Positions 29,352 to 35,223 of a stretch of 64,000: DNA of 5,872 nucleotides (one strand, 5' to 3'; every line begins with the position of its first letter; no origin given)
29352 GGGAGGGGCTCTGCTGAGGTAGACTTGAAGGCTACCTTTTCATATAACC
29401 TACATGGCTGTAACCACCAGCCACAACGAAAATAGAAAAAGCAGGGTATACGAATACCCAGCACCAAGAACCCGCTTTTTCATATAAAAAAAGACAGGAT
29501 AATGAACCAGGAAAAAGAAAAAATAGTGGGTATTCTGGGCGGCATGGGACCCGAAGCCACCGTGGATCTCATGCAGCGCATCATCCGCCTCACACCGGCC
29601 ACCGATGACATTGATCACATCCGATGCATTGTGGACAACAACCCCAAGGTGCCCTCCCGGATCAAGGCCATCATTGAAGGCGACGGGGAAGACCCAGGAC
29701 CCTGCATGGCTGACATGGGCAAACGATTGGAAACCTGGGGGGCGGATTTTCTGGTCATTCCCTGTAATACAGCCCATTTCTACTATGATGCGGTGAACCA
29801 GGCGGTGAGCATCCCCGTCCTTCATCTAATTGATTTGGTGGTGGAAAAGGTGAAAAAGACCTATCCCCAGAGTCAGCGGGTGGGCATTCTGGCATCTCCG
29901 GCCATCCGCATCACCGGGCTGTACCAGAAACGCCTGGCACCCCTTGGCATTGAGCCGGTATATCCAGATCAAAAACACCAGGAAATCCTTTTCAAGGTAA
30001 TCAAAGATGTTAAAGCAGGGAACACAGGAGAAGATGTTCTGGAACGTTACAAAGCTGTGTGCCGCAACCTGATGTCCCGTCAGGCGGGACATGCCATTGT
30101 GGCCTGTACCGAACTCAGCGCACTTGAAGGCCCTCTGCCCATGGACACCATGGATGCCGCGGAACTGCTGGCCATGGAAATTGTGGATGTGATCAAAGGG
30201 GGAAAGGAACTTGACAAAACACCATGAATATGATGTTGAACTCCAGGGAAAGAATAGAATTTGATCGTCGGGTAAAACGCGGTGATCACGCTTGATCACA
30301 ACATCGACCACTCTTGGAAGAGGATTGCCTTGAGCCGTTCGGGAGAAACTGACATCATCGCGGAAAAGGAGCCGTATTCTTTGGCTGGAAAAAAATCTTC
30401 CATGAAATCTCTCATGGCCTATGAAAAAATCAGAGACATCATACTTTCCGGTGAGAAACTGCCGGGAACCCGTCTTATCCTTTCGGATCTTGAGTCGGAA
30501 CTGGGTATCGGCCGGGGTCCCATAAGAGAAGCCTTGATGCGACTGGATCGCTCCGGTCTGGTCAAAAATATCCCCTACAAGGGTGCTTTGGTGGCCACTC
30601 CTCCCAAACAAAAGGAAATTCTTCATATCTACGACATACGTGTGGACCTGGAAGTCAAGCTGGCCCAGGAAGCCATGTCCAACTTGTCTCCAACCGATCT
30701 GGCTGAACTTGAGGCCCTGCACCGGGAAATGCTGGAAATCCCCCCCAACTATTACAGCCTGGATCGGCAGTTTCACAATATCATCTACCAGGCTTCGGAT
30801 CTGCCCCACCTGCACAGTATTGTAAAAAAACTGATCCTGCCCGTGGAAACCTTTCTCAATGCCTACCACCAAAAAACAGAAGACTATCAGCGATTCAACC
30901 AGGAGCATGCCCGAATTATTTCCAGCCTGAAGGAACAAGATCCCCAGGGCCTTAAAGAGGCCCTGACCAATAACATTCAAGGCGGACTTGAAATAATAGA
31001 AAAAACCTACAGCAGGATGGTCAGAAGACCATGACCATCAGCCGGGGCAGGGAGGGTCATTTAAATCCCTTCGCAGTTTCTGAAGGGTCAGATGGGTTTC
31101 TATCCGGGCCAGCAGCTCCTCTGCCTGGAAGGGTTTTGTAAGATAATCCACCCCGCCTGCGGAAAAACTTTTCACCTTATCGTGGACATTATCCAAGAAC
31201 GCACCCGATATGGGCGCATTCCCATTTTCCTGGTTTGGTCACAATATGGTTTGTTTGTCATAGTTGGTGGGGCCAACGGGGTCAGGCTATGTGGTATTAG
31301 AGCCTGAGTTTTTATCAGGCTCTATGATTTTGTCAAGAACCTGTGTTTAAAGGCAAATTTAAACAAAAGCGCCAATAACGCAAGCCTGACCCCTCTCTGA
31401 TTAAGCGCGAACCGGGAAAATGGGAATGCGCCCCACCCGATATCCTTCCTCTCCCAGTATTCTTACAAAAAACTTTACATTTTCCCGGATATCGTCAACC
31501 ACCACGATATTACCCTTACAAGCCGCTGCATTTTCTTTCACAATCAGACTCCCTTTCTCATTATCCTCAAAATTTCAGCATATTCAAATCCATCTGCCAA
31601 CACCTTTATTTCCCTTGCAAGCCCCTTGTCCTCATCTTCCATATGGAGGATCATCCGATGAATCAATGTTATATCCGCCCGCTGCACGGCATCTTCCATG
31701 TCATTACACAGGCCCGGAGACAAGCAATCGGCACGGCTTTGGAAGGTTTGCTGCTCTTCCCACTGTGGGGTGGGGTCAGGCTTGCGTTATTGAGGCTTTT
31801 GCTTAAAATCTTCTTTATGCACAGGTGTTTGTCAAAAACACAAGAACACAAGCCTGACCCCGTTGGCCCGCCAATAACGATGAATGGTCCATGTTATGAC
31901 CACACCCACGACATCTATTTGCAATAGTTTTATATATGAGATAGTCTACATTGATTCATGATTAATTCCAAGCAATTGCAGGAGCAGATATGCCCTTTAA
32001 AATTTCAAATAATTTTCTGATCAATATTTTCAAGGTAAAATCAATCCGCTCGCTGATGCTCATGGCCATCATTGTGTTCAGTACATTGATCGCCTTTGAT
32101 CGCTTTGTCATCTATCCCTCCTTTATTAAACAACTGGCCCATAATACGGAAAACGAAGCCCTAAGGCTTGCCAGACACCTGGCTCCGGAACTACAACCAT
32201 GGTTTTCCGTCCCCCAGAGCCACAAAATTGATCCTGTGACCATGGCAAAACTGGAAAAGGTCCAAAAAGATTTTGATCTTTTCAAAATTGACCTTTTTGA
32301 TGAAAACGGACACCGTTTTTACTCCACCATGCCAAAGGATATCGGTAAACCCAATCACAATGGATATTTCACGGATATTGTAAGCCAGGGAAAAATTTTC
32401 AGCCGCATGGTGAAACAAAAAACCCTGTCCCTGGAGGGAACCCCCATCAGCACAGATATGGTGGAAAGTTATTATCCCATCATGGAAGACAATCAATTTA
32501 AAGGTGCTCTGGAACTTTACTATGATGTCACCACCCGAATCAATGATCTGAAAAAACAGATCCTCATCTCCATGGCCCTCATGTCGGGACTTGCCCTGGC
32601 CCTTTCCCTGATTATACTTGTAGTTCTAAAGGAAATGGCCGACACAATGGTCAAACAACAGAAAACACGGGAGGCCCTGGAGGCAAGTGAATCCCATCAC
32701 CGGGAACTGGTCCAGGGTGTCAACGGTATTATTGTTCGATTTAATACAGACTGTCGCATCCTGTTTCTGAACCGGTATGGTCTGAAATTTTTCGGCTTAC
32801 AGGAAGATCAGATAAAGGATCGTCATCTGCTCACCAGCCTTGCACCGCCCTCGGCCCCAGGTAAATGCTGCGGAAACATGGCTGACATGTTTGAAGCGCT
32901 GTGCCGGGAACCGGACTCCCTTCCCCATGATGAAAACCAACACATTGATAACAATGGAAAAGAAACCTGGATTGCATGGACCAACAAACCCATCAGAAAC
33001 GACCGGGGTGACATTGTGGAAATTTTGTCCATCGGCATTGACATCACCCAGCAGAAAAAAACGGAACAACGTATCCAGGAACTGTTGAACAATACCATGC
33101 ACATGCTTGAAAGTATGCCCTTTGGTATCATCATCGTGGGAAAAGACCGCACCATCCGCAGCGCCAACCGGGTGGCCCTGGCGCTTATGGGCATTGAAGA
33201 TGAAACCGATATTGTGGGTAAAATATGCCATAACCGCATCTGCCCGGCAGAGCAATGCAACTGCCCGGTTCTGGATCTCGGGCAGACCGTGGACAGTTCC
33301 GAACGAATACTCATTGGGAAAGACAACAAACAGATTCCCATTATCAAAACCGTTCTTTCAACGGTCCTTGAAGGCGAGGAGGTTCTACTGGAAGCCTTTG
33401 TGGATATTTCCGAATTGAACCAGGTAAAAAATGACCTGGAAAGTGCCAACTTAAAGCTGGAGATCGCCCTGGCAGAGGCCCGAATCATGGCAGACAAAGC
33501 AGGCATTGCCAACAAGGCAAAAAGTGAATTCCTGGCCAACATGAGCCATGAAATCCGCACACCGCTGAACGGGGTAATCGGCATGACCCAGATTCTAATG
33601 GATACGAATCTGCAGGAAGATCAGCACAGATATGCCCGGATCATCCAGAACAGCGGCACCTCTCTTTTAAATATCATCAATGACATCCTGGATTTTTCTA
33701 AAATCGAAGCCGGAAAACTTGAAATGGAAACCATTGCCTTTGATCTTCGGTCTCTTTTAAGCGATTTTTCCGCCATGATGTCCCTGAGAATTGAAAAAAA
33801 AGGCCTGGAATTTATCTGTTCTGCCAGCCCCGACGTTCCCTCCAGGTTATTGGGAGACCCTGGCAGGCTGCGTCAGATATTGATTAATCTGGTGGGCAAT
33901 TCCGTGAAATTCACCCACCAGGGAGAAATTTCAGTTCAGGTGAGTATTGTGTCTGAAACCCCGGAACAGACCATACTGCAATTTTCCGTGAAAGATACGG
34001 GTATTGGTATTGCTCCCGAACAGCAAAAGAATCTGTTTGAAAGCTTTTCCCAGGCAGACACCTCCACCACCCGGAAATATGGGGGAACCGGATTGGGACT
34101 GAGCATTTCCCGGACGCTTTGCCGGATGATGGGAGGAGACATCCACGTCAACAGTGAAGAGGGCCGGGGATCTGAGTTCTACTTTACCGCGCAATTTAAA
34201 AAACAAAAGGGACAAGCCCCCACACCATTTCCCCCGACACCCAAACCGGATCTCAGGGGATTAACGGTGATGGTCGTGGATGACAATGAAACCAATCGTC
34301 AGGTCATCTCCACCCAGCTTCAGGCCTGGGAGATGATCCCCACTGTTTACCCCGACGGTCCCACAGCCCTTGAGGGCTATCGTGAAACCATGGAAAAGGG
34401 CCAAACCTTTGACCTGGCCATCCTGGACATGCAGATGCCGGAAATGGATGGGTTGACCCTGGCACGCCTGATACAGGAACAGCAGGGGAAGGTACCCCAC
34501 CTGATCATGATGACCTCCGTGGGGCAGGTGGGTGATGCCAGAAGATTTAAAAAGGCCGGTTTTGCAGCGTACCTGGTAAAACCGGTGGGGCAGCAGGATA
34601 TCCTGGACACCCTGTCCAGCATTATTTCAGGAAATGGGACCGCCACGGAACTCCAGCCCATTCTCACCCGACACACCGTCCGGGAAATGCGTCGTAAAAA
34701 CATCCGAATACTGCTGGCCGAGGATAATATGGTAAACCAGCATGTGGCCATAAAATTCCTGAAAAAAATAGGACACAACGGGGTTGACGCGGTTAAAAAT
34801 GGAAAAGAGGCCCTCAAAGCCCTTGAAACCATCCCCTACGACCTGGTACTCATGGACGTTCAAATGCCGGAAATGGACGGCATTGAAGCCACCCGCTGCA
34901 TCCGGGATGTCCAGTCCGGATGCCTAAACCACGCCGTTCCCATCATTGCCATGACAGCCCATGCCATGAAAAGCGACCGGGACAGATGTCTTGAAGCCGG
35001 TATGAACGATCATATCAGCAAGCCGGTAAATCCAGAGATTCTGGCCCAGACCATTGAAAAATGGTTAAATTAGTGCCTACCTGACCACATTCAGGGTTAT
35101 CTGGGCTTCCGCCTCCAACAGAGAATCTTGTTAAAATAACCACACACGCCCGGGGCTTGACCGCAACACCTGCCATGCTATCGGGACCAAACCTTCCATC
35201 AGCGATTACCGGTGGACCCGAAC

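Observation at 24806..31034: Six-gene cluster suggesting an amino-alcohol/organosulfonate to D-amino-acid beta-elimination pathway (possible cysteate-type sulfite source)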

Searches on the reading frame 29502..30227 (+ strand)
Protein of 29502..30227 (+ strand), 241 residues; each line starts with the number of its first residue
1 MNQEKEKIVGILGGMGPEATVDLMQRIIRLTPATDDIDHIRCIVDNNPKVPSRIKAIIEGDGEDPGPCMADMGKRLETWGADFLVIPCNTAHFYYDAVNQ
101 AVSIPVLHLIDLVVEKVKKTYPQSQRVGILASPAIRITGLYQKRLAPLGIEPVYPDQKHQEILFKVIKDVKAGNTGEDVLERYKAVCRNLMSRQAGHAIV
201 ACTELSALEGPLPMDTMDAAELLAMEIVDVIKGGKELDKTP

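Call 3: search_protein_families(library=pfam, proteins=[window:29502-30227:+])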
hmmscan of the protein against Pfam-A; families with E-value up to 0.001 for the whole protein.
window:29502-30227:+ (241 aa): 1 family
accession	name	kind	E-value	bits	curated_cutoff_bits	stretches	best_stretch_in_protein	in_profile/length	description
PF01177.27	Asp_Glu_race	-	1.3e-38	133.4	31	1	12-212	1-192/211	Asp/Glu/Hydantoin racemase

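Call 4: search_protein_families(library=ncbifam, proteins=[window:29502-30227:+])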
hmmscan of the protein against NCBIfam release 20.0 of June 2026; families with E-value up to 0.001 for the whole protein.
window:29502-30227:+ (241 aa): 5 families
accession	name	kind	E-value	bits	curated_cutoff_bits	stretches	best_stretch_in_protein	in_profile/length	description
NF052483.1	racemase_CuyB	equivalog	2.1e-84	283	190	1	9-230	1-224/225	cysteate racemase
TIGR00035.1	asp_race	subfamily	6.1e-50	170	93.1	1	6-235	2-231/236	amino acid racemase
NF007569.0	PRK10200.1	equivalog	1.8e-09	37.7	417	1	7-208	2-203/230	aspartate/glutamate racemase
TIGR00067.1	glut_race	equivalog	0.00057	19.4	146.65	0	83-143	64-124/251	glutamate racemase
NF005679.0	PRK07475.1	subfamily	0.0008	18.8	231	0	55-205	54-208/246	hypothetical protein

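Call 35: search_solved_structures(query=window:29502-30224:+, show_alignments=1)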
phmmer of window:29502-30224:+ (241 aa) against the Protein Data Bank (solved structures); distinct sequences matched with E-value up to 0.001: 16.
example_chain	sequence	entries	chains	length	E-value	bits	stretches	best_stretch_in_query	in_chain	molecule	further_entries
1jfl_A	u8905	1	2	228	6.2e-41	143.9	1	7-224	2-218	ASPARTATE RACEMASE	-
2dx7_A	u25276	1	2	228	1.1e-39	139.7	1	7-224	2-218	aspartate racemase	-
3s7z_A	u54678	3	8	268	7.3e-29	104.4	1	7-207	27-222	Putative aspartate racemase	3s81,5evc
5b19_A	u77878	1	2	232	8.9e-25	91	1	7-237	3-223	Aspartate racemase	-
2zsk_A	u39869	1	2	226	2.7e-13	53.4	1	8-229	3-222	226aa long hypothetical aspartate racemase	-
3ojc_A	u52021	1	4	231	3.3e-13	53.1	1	7-209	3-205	Putative aspartate/glutamate racemase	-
5wxx_A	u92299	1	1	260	1.8e-08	37.6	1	4-220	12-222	McyF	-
5xnk_A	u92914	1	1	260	4.3e-07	33.1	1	4-220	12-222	McyF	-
5hqt_A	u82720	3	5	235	1.1e-06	31.7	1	7-209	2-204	aspartate/glutamate racemase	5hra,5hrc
5ell_A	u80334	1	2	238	1.2e-06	31.7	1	7-209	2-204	Asp/Glu_racemase family protein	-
5wxy_A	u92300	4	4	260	4e-06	29.9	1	4-192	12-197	McyF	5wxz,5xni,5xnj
1b73_A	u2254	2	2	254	5.7e-06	29.4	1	76-150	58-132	GLUTAMATE RACEMASE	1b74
1iu9_A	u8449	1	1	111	1.1e-05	28.5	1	115-208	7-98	aspartate racemase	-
5elm_A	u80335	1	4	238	2.7e-05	27.2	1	7-208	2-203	Asp/Glu_racemase family protein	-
9lyd_Q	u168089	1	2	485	6e-05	26.1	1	108-208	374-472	G-protein coupled receptor 3,Aspartate racemase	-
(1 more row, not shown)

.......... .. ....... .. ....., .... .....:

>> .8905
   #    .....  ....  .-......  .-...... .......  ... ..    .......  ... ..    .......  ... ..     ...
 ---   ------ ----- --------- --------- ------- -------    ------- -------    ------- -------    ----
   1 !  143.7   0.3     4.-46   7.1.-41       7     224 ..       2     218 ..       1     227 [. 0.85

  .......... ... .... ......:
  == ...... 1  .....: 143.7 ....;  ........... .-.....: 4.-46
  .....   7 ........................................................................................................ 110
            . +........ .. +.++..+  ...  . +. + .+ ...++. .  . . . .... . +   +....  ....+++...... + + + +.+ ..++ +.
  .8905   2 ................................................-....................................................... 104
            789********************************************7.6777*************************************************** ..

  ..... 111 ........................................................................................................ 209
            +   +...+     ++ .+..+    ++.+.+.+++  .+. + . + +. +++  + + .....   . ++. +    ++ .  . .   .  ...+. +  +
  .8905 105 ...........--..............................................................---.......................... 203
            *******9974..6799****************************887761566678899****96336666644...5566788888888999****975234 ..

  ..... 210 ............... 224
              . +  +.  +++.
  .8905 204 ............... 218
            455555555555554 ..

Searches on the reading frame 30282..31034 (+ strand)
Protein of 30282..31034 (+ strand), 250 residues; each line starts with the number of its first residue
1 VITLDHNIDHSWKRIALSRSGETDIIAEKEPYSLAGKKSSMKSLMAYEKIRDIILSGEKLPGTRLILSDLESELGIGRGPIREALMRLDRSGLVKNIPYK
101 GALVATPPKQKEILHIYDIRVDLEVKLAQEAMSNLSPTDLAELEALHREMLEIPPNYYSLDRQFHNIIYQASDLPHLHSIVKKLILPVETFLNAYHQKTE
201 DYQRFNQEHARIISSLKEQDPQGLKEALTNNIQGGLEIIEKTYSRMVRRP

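Call 3: search_protein_families(library=pfam, proteins=[window:30282-31034:+])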
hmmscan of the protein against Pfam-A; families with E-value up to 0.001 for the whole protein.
window:30282-31034:+ (250 aa): 2 families
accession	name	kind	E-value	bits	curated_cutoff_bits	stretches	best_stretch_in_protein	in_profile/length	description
PF07729.17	FCD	-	1.7e-20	74.1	24.3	1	116-232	2-123/125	FCD domain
PF00392.27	GntR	-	1.2e-11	44.6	27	1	44-104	3-64/64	Bacterial regulatory proteins, gntR family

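Call 4: search_protein_families(library=ncbifam, proteins=[window:30282-31034:+])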
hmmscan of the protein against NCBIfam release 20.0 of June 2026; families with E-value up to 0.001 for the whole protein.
window:30282-31034:+ (250 aa): 7 families
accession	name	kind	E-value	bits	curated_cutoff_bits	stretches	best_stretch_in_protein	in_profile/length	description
TIGR03338.1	phnR_burk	equivalog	7.7e-23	81.2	271.5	1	39-235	10-209/212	phosphonate utilization associated transcriptional regulator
NF008504.0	PRK11414.1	equivalog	4.5e-18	65.8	225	1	50-244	20-220/221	GntR family transcriptional regulator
NF003011.0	PRK03837.1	subfamily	1.6e-13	50.9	260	1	54-233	31-227/241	transcriptional regulator NanR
NF008576.0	PRK11534.1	equivalog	1.5e-11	44.4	218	1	39-132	5-97/225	DNA-binding transcriptional regulator CsiR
TIGR02018.2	his_ut_repres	equivalog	3e-06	26.8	220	1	48-125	6-84/226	histidine utilization transcriptional repressor HutC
NF007442.0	PRK09990.1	equivalog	5.5e-05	22.7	301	0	74-247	44-246/256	transcriptional regulator GlcC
NF007741.0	PRK10421.1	equivalog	0.00024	20.6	311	0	55-96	26-63/262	transcriptional regulator LldR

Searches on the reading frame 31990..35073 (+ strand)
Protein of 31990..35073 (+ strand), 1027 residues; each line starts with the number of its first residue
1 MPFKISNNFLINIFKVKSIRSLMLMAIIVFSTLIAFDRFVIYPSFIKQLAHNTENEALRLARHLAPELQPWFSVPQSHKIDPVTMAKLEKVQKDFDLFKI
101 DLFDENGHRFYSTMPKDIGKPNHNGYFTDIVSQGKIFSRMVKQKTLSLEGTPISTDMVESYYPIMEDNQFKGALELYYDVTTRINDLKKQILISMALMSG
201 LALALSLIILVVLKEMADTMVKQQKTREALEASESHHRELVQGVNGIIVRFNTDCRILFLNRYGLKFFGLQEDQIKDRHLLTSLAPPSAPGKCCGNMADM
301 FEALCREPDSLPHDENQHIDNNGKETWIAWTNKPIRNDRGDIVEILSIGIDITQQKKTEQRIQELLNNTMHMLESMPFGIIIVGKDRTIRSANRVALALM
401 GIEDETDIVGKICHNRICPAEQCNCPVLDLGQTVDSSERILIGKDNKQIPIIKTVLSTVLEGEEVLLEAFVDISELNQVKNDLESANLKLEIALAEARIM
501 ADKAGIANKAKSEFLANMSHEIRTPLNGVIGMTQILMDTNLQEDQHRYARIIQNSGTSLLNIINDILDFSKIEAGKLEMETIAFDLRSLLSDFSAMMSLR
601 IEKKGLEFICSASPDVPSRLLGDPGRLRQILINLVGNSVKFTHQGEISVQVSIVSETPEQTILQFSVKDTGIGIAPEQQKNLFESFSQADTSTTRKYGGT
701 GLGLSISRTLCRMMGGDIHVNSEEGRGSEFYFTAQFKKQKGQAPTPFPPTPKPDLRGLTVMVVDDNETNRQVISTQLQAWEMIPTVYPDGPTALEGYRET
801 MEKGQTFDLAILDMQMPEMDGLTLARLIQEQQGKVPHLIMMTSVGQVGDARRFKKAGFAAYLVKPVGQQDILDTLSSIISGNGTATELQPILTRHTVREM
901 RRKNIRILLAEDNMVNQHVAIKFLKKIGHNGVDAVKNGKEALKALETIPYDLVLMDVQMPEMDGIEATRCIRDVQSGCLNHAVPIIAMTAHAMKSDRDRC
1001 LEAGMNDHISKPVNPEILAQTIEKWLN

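Call 19: search_protein_families(library=pfam, proteins=[window:31990-35073:+])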
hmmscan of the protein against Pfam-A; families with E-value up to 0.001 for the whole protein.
window:31990-35073:+ (1027 aa): 8 families
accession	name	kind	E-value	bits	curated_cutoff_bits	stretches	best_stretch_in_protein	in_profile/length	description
PF00072.30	Response_reg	-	2e-48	163.6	30.2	2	907-1022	1-110/111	Response regulator receiver domain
PF02518.31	HATPase_c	-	2.5e-30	105.6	26.4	1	622-736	1-109/111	Histidine kinase-, DNA gyrase B-, and HSP90-like ATPase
PF00512.31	HisKA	-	3.5e-23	81.9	26.9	1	510-575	1-66/66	His Kinase A (phospho-acceptor) domain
PF13426.13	PAS_9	-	1.8e-17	63.9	27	2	245-354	2-103/103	PAS domain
PF08448.16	PAS_4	-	6e-14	52.7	23.1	1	246-356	6-109/110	PAS fold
PF13188.13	PAS_8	-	1.9e-08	34.3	21.8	1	372-418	6-48/65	PAS domain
PF00989.32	PAS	-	1.7e-06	28.4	22.6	0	238-352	4-113/113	PAS fold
PF13589.12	HATPase_c_3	-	0.00067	20.1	25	0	631-707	7-80/137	Histidine kinase-, DNA gyrase B-, and HSP90-like ATPase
